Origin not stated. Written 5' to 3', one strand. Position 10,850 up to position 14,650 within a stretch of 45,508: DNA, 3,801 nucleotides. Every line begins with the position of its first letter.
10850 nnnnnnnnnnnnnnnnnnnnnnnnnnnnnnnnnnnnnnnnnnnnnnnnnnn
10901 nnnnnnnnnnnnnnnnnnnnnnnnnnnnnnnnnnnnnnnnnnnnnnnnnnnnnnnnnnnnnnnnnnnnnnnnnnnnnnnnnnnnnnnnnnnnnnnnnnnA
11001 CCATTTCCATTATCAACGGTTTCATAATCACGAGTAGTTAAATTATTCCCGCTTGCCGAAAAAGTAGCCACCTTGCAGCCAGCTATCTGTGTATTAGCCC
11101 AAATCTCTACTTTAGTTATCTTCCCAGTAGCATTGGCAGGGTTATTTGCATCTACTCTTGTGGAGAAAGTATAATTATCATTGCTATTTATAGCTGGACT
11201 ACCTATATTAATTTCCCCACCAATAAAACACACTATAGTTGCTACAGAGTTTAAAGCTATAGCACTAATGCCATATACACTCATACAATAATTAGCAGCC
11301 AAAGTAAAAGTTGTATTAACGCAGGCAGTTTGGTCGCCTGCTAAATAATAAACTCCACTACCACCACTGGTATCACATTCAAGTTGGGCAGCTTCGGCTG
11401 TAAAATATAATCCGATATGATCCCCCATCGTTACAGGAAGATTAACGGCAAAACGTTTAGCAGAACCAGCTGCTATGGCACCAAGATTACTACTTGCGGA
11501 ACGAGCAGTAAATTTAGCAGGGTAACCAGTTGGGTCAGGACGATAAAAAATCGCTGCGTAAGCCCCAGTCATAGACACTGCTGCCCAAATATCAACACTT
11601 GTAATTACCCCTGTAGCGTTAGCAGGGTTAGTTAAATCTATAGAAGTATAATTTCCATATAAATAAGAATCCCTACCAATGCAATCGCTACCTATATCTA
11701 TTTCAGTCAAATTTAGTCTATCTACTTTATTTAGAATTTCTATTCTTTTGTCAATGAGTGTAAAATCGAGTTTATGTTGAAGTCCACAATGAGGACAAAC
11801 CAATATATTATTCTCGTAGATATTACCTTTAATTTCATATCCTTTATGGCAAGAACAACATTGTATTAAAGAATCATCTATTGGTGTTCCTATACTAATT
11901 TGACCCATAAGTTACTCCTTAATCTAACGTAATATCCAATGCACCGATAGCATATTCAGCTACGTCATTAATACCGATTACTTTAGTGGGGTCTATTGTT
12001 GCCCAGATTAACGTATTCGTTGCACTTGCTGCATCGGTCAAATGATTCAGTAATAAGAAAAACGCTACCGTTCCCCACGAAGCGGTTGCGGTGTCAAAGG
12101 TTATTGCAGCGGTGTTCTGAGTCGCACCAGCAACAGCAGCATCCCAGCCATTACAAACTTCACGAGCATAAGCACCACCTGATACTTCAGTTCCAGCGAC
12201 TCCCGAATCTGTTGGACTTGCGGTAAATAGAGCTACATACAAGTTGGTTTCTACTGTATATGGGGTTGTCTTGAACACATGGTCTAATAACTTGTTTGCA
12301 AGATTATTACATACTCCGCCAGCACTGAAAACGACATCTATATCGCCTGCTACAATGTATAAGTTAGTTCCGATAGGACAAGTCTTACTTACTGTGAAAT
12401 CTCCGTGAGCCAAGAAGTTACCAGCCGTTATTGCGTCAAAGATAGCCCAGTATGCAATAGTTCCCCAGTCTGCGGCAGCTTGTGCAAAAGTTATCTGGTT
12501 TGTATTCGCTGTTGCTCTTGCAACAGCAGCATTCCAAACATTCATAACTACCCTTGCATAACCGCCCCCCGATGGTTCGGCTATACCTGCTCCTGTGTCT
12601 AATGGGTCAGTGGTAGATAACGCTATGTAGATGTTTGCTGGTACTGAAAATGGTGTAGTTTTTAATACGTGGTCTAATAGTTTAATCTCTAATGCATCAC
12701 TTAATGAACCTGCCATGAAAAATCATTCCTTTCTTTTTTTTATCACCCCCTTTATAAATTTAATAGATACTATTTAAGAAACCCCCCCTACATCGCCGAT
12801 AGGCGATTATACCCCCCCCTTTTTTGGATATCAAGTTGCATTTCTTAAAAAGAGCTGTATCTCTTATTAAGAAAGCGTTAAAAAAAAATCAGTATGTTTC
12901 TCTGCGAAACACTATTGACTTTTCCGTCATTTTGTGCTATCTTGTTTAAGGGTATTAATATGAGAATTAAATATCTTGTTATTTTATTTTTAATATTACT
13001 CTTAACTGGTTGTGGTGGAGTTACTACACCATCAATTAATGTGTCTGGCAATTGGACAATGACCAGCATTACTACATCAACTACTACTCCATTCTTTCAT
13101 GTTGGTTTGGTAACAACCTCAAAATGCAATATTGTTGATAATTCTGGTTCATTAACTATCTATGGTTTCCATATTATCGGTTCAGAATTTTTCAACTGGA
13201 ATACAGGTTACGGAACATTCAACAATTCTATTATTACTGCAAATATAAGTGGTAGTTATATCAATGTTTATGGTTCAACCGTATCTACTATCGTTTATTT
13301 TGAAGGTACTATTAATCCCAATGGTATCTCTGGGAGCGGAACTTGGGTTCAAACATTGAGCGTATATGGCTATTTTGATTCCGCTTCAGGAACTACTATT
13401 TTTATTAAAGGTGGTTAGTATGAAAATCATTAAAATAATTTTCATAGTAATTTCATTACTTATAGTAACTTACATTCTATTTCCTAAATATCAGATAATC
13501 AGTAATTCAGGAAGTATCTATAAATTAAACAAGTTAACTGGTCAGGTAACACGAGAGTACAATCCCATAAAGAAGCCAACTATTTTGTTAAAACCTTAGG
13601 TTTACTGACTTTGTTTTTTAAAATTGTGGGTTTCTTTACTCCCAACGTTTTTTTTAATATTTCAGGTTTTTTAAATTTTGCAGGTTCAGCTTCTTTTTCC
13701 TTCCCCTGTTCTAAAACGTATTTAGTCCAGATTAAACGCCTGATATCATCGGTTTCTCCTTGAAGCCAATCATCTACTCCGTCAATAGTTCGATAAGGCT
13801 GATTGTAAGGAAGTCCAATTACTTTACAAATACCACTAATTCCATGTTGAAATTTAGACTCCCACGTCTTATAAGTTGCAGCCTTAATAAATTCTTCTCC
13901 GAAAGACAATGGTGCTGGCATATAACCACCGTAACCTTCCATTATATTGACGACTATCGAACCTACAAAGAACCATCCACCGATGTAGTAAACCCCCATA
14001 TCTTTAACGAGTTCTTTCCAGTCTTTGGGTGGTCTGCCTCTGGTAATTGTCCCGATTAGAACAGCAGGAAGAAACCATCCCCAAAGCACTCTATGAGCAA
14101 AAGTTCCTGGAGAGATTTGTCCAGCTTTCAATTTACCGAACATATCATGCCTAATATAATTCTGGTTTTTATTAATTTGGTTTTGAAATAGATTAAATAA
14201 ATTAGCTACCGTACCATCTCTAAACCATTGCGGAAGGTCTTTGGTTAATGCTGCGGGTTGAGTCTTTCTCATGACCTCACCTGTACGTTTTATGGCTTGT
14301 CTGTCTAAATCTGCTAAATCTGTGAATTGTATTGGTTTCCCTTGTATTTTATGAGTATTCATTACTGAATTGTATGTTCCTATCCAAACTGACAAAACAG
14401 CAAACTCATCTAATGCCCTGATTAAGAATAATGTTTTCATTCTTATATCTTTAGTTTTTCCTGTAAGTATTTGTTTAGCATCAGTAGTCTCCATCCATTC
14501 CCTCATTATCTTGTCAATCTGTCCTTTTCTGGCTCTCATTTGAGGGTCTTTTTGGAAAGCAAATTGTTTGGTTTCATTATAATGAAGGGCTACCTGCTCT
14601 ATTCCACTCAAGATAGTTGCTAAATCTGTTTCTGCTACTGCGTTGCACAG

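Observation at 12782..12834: Tail-fibre promoter with a G8 homopolymer inside its 17-nt spacer: candidate slipped-strand phase-variation switch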

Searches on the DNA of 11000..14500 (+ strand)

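Call 4: search_dna_similar(query=window:11000-14500:+, collection=phages, mode=near, max_rows=30)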
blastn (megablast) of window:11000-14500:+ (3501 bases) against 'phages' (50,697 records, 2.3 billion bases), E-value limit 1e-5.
No match.

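Call 85: search_dna_similar(query=window:12717-12959:-, collection=phages, mode=distant, max_evalue=0.01, max_rows=10)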
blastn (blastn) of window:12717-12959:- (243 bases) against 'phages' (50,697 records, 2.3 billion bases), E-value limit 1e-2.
No match.
